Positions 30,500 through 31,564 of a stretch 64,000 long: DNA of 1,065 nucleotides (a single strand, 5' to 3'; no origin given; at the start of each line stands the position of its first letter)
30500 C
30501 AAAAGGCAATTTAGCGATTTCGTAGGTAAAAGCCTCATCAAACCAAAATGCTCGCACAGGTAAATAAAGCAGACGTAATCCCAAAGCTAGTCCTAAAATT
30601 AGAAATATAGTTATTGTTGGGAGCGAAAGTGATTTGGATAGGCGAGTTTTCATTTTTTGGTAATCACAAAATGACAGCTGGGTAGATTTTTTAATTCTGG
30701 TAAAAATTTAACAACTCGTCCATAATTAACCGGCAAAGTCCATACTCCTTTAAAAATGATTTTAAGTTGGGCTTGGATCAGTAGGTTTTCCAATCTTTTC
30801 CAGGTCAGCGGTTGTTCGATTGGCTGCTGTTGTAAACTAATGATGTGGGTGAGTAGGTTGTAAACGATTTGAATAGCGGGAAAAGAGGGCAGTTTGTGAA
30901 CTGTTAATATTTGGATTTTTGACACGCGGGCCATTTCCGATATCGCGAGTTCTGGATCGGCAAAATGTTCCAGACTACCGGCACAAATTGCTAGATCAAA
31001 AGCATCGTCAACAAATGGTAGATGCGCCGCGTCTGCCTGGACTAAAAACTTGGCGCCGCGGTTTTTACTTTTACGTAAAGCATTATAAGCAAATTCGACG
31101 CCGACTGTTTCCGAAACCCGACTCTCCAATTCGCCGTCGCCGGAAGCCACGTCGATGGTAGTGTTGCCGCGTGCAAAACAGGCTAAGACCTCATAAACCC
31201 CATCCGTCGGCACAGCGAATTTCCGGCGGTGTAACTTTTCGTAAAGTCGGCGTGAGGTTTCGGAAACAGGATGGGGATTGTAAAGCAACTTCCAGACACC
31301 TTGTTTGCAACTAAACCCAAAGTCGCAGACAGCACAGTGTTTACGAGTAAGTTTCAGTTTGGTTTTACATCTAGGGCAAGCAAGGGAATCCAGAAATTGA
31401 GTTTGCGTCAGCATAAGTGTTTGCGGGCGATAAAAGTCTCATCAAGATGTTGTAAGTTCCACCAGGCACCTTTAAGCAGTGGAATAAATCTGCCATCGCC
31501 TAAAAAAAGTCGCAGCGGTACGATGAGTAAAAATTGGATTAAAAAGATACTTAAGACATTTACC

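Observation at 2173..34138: Eight SAM-methyltransferase domains in one glycan locus, including Zn-ribbon-flanked MTases and an MTase-GT2 fusion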

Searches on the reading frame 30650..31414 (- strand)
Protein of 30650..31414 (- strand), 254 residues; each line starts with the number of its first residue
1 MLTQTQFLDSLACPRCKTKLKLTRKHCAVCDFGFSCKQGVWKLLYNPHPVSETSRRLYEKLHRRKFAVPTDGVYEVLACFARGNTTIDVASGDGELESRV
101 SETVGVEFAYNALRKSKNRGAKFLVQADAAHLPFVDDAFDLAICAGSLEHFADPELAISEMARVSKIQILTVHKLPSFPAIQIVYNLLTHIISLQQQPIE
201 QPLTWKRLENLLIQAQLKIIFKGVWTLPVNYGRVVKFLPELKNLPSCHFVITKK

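Call 3: search_protein_families(library=pfam, proteins=[window:30650-31414:-], max_evalue=0.01)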
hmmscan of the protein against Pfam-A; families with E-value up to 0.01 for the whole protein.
window:30650-31414:- (254 aa): 7 families
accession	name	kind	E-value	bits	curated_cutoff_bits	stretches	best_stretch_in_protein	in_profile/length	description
PF08241.18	Methyltransf_11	-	3.5e-13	50.4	21.2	1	88-166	2-88/95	Methyltransferase domain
PF13847.12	Methyltransf_31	-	3.5e-10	40.2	27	1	83-183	4-114/145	Methyltransferase domain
PF13649.12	Methyltransf_25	-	4e-09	37.5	27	1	88-166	3-94/97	Methyltransferase domain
PF01209.24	Ubie_methyltran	-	5.7e-06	26.3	20.1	1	78-167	43-145/233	ubiE/COQ5 methyltransferase family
PF07021.18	MetW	-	1.6e-05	25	21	1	76-190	7-124/193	Methionine biosynthesis protein MetW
PF08242.18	Methyltransf_12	-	4.7e-05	24.5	30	1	88-164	2-91/98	Methyltransferase domain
PF13489.12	Methyltransf_23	-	0.00023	21.4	27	1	71-166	11-109/164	Methyltransferase domain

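Call 10: search_protein_families(library=ncbifam, proteins=[window:30650-31414:-], max_evalue=0.1)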
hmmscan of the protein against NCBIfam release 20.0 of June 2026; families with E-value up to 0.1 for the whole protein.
window:30650-31414:- (254 aa): 20 families
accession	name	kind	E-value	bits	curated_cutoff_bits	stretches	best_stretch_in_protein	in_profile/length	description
NF004452.0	PRK05785.1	equivalog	6e-09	35.7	207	1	74-170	43-142/228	hypothetical protein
NF001241.0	PRK00216.1-2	equivalog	7.3e-09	35.6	327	1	83-168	52-142/231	demethylmenaquinone methyltransferase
NF045667.1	MTase_DVU1556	equivalog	1.2e-08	34.7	155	1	77-164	17-110/213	DVU_1556 family methyltransferase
TIGR01934.1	MenG_MenH_UbiE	subfamily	6e-08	32.3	158.35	1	82-167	39-135/223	ubiquinone/menaquinone biosynthesis methyltransferase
NF001240.0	PRK00216.1-1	equivalog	3e-07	29.8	378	1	81-166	62-161/251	bifunctional demethylmenaquinone methyltransferase/2-methoxy-6-polyprenyl-1,4-benzoquinol methylase UbiE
TIGR02081.1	metW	equivalog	1.2e-06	28.3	189.5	1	76-190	7-124/194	methionine biosynthesis protein MetW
NF001244.0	PRK00216.1-5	equivalog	2.3e-06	27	216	1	82-173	48-157/236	bifunctional demethylmenaquinone methyltransferase/2-methoxy-6-polyprenyl-1,4-benzoquinol methylase UbiE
TIGR02072.1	BioC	equivalog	8e-06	25.8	184.95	1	85-168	37-127/244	malonyl-ACP O-methyltransferase BioC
NF001242.0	PRK00216.1-3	equivalog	5.9e-05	22.6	351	1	86-167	74-169/258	bifunctional demethylmenaquinone methyltransferase/2-methoxy-6-polyprenyl-1,4-benzoquinol methylase UbiE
NF001243.0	PRK00216.1-4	equivalog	0.00021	20.7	235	1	83-170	59-148/237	demethylmenaquinone methyltransferase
TIGR02752.1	MenG_heptapren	equivalog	0.0014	18.2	419.85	1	100-179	63-155/231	demethylmenaquinone methyltransferase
NF047649.1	MTase_UXPK_star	exception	0.0049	15.9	460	1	125-166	133-174/283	methyltransferase/UXPK-star double selenoprotein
NF052510.1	methyltran_MpqE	exception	0.005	16.2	335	1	113-167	91-145/234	methyl-plastoquinone biosynthesis methyltransferase MpqE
NF045825.1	FAmtase_mtf2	equivalog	0.0079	15.4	400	1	115-165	101-150/248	fatty-acid O-methyltransferase Mtf2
NF040539.1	AST_met_ArsM_2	exception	0.0096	15.8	240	1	117-168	98-158/262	putative arsinothricin biosynthesis methyltransferase ArsM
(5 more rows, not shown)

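Call 23: find_homologous_proteins(query=window:30650-31411:-, max_evalue=0.00001)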
Query window:30650-31411:- (253 aa): 117 proteins with E <= 0.00001 among 411 candidates.
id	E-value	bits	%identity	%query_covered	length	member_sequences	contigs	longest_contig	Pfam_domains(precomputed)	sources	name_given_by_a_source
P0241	4.5e-167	572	100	100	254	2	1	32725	PF07021.19,PF13847.13,PF13649.13,PF01209.25,PF08241.19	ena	-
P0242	3.1e-84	301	56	98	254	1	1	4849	PF13847.13,PF13489.13,PF13649.13,PF01209.25,PF08241.19,PF08242.19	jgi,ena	-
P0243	1.8e-83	298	55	96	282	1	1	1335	PF07021.19,PF13847.13,PF13489.13,PF13649.13,PF08241.19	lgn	-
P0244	2.8e-83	297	53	100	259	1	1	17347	PF07021.19,PF13847.13,PF13489.13,PF13649.13,PF01209.25,PF08241.19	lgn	-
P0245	3.6e-83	297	52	96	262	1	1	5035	PF07021.19,PF13847.13,PF13489.13,PF13649.13,PF08241.19,PF08242.19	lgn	-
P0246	4.3e-83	297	55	100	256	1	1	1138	PF07021.19,PF13847.13,PF13489.13,PF13649.13,PF01209.25,PF08241.19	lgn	-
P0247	7.3e-83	296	55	96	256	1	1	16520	PF07021.19,PF13847.13,PF13489.13,PF13649.13,PF01209.25,PF08241.19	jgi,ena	-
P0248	7.6e-83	296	52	100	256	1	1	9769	PF07021.19,PF13847.13,PF13489.13,PF13649.13,PF01209.25,PF08241.19,PF08242.19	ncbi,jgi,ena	-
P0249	1.2e-82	295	53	100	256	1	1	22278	PF07021.19,PF13847.13,PF13489.13,PF13649.13,PF01209.25,PF08241.19,PF08242.19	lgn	-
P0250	2.0e-82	295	54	96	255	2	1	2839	PF07021.19,PF13847.13,PF13489.13,PF13649.13,PF01209.25,PF08241.19,PF08242.19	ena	-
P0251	3.8e-82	294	53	97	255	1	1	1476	PF07021.19,PF13847.13,PF13489.13,PF13649.13,PF01209.25,PF08241.19,PF08242.19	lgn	-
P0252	6.3e-82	293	54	96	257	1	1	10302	PF07021.19,PF13847.13,PF13489.13,PF13649.13,PF01209.25,PF08241.19,PF08242.19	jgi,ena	-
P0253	1.4e-81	292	54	96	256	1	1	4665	PF07021.19,PF13847.13,PF13489.13,PF13649.13,PF01209.25,PF08241.19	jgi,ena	-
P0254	1.9e-81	291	53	96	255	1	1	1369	PF13847.13,PF13489.13,PF13649.13,PF08241.19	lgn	-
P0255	5.8e-81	290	53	100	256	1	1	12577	PF07021.19,PF13847.13,PF13489.13,PF13649.13,PF08241.19,PF08242.19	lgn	-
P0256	6.3e-81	290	50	100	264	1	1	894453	PF07021.19,PF13847.13,PF13649.13,PF01209.25,PF08241.19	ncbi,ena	-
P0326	5.7e-68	247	47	96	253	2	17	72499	PF07021.19,PF13847.13,PF13489.13,PF13649.13,PF01209.25,PF08241.19,PF08242.19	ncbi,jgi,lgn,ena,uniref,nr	ncbi:hypothetical protein A3D00_05730 [Candidatus Woesebacteria bacterium RIFCSPHIGHO2_02_FULL_38_9]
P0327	1.5e-67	246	51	96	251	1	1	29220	PF07021.19,PF13847.13,PF13489.13,PF13649.13,PF03966.23,PF08241.19,PF08242.19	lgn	-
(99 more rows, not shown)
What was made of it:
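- On Trm112p-like zinc knuckle (ribbons of M7, M8): One M7-family member has a precomputed hit (P0327, call 23).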

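Call 46: find_encoding_contigs(protein=P0256, flank=10000, max_places=1)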
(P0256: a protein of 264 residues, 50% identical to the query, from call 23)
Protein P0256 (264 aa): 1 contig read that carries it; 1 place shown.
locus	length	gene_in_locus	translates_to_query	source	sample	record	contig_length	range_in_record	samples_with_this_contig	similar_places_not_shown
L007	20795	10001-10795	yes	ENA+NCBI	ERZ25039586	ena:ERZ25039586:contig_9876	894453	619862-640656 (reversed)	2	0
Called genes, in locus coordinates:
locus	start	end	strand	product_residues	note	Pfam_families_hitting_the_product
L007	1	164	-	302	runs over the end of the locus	-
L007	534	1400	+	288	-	PF00535:Glycos_transf_2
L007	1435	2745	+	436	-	PF00294:PfkB, PF08543:Phos_pyr_kin, PF01050:MannoseP_isomer, PF07883:Cupin_2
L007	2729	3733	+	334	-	PF01467:CTP_transf_like, PF00702:Hydrolase (faint), PF08645:PNK3P, PF13419:HAD_2 (weak), PF13242:Hydrolase_like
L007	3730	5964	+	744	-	PF01075:Glyco_transf_9, PF02350:Epimerase_2 (faint), PF13439:Glyco_transf_4 (faint), PF20706:GT4-conflict, PF00534:Glycos_transf_1, PF13692:Glyco_trans_1_4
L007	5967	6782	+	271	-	PF00535:Glycos_transf_2, PF10111:Glyco_tranf_2_2 (weak), PF13506:Glyco_transf_21 (faint), PF13641:Glyco_tranf_2_3 (weak)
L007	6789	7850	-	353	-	PF20706:GT4-conflict, PF00534:Glycos_transf_1, PF13692:Glyco_trans_1_4, PF13524:Glyco_trans_1_2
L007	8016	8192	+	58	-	-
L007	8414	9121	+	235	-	PF08241:Methyltransf_11, PF13649:Methyltransf_25 (weak), PF13847:Methyltransf_31 (weak)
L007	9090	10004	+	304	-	PF13506:Glyco_transf_21 (weak), PF00535:Glycos_transf_2, PF10111:Glyco_tranf_2_2, PF13641:Glyco_tranf_2_3, PF13712:Glyco_tranf_2_5 (weak)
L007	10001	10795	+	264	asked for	PF01209:Ubie_methyltran (faint), PF07021:MetW (weak), PF13847:Methyltransf_31, PF08241:Methyltransf_11, PF13649:Methyltransf_25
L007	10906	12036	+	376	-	PF13439:Glyco_transf_4, PF00534:Glycos_transf_1, PF13692:Glyco_trans_1_4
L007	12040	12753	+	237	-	PF02353:CMAS, PF03848:TehB (weak), PF13489:Methyltransf_23, PF01209:Ubie_methyltran, PF13847:Methyltransf_31, PF08241:Methyltransf_11, PF08242:Methyltransf_12, PF13649:Methyltransf_25, +2 more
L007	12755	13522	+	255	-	PF05050:Methyltransf_21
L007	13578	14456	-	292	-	PF05050:Methyltransf_21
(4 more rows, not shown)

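Call 47: find_encoding_contigs(protein=P0326, flank=10000, max_places=1)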
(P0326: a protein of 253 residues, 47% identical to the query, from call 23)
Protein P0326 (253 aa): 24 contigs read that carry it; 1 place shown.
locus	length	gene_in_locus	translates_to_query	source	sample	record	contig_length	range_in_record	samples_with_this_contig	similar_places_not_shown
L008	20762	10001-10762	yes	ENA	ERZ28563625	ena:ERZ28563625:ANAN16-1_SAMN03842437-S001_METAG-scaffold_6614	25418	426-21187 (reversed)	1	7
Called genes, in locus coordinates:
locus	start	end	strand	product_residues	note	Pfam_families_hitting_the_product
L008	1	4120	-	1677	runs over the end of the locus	PF05593:RHS_repeat (faint)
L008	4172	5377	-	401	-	PF25023:TEN_YD-shell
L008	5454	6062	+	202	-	-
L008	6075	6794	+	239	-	PF08843:AbiEii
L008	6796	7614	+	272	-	PF00535:Glycos_transf_2, PF10111:Glyco_tranf_2_2 (weak), PF13641:Glyco_tranf_2_3 (weak), PF10111:Glyco_tranf_2_2 (weak)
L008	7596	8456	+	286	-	PF00535:Glycos_transf_2, PF10111:Glyco_tranf_2_2 (weak), PF13506:Glyco_transf_21, PF13641:Glyco_tranf_2_3, PF13632:Glyco_trans_2_3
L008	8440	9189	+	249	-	PF01209:Ubie_methyltran, PF02353:CMAS, PF02475:TRM5-TYW2_MTfase, PF05175:MTS, PF13489:Methyltransf_23, PF06325:PrmA, PF08003:Methyltransf_9, PF13847:Methyltransf_31, +8 more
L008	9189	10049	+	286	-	PF13641:Glyco_tranf_2_3, PF00535:Glycos_transf_2, PF10111:Glyco_tranf_2_2, PF13632:Glyco_trans_2_3, PF02709:Glyco_transf_7C (faint)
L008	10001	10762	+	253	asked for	PF01209:Ubie_methyltran (faint), PF13489:Methyltransf_23, PF07021:MetW (weak), PF13847:Methyltransf_31, PF08241:Methyltransf_11, PF08242:Methyltransf_12 (weak), PF13649:Methyltransf_25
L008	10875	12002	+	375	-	PF13439:Glyco_transf_4, PF13477:Glyco_trans_4_2, PF00534:Glycos_transf_1, PF13692:Glyco_trans_1_4, PF13524:Glyco_trans_1_2 (weak)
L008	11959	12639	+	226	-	PF02353:CMAS (faint), PF05148:Methyltransf_8 (weak), PF13489:Methyltransf_23, PF01209:Ubie_methyltran (faint), PF13847:Methyltransf_31 (faint), PF08241:Methyltransf_11, PF08242:Methyltransf_12, PF13649:Methyltransf_25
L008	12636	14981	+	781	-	PF13439:Glyco_transf_4, PF13579:Glyco_trans_4_4 (faint), PF20706:GT4-conflict, PF00534:Glycos_transf_1, PF13692:Glyco_trans_1_4, PF13524:Glyco_trans_1_2, PF00534:Glycos_transf_1, PF13692:Glyco_trans_1_4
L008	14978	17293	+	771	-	-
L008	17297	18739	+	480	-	PF13231:PMT_2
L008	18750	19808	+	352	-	PF13489:Methyltransf_23 (weak), PF08241:Methyltransf_11, PF08242:Methyltransf_12, PF13649:Methyltransf_25, PF13847:Methyltransf_31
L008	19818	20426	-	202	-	PF13338:AbiEi_4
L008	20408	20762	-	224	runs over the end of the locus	PF08843:AbiEii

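Call 52: find_related_loci(query=A3, collection=genome_contigs, flank=10000)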
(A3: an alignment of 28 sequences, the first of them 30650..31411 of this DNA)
Query A3 (253 aa) in genome_contigs; peptide patterns used: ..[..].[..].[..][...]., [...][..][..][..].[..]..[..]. (x = any residue, [..] = any of these).
46 stretches matched a pattern; 15 encode a relative of the query (tblastn E <= 1e-3); 15 distinct loci.
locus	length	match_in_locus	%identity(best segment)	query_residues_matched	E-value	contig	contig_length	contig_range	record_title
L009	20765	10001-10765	50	1-253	2e-87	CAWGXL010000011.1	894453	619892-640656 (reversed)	MAG: uncultured bacterium isolate MFD09206.bin.2.20 genome assembly, contig: contig_9876, whole genome shotgun sequence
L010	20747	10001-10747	53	6-253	2e-85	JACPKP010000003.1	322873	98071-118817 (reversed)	MAG: Candidatus Daviesbacteria bacterium isolate NC_groundwater_498_Ag_S-0.1um_40_17 S35_SO-1_scaffold_25374, whole geno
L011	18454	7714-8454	52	10-253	2e-84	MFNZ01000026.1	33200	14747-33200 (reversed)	MAG: Candidatus Levybacteria bacterium RIFCSPHIGHO2_02_FULL_37_13 rifcsphigho2_02_scaffold_2380, whole genome shotgun se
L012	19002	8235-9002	48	1-253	3e-84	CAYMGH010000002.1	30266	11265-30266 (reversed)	MAG TPA_asm: uncultured Gammaproteobacteria bacterium isolate SRP269290_co1_900 genome assembly, contig: NODE_1643_lengt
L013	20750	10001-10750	50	5-253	1e-82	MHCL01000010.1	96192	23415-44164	MAG: Candidatus Chisholmbacteria bacterium RIFCSPLOWO2_01_FULL_49_14 rifcsplowo2_01_scaffold_2002, whole genome shotgun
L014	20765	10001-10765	48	1-253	4e-81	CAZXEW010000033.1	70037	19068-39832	MAG TPA_asm: uncultured Gammaproteobacteria bacterium isolate binchicken_co203_146 genome assembly, contig: k141_3481742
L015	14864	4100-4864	47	1-253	8e-81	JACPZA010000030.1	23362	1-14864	MAG: Candidatus Daviesbacteria bacterium isolate NC_groundwater_877_Pr1_S2p5_34_16 Montesol18_S2p5_coassembly_scaffold_8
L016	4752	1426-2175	48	1-248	1e-80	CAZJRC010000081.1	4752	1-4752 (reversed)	MAG TPA_asm: uncultured Gammaproteobacteria bacterium isolate binchicken_co251_951 genome assembly, contig: NODE_26002_l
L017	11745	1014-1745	49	10-253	8e-77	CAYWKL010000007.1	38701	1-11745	MAG TPA_asm: uncultured Gammaproteobacteria bacterium isolate binchicken_co38_1283 genome assembly, contig: NODE_2210_le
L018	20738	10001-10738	48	10-253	2e-76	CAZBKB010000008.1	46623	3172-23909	MAG TPA_asm: uncultured Gammaproteobacteria bacterium isolate SRP050083_co1_19 genome assembly, contig: NODE_213_length_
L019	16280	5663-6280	55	47-253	2e-75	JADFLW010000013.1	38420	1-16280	MAG: Patescibacteria group bacterium isolate B55T1B8 B55T1B8_NODE1471, whole genome shotgun sequence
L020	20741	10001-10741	44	6-251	3e-63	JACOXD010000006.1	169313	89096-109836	MAG: Candidatus Daviesbacteria bacterium isolate NC_groundwater_144_Ag_S-0.1um_35_15 S4_GD2017_2_S1_scaffold_174, whole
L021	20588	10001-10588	41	57-253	6e-41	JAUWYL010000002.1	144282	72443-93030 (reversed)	MAG: bacterium isolate CSMAG_2709 CSMAG_2709_k141_688593_length_144282_cov_14.0656, whole genome shotgun sequence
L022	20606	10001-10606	35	51-253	3e-35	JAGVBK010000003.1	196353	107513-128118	MAG: Candidatus Shapirobacteria bacterium isolate DeMMO6_54 c_000000029669, whole genome shotgun sequence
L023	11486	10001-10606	39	51-253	5e-36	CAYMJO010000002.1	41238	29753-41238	MAG TPA_asm: uncultured Candidatus Saccharibacteria bacterium isolate SRP011637_co1_133 genome assembly, contig: NODE_18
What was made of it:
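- Tried and rejected: The window's own genome was not among the GTDB representatives returned (call 52).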

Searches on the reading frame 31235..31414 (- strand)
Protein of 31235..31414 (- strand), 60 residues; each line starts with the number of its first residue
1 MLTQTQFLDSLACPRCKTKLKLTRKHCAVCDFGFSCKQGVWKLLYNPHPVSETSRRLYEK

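Call 21: search_protein_families(library=pfam, proteins=[window:31235-31414:-], max_evalue=10)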
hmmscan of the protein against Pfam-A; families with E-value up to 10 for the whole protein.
seq(60 aa): 3 families
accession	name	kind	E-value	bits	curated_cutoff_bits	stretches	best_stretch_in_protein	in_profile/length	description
PF03966.22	Trm112p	-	0.023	15.1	22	1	7-22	4-19/40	Trm112p-like protein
PF22191.2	IBR_1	-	0.031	14.6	27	2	25-42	4-21/47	IBR domain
PF12773.13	DZR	-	0.034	14.8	27.3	1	10-30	24-44/45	Double zinc ribbon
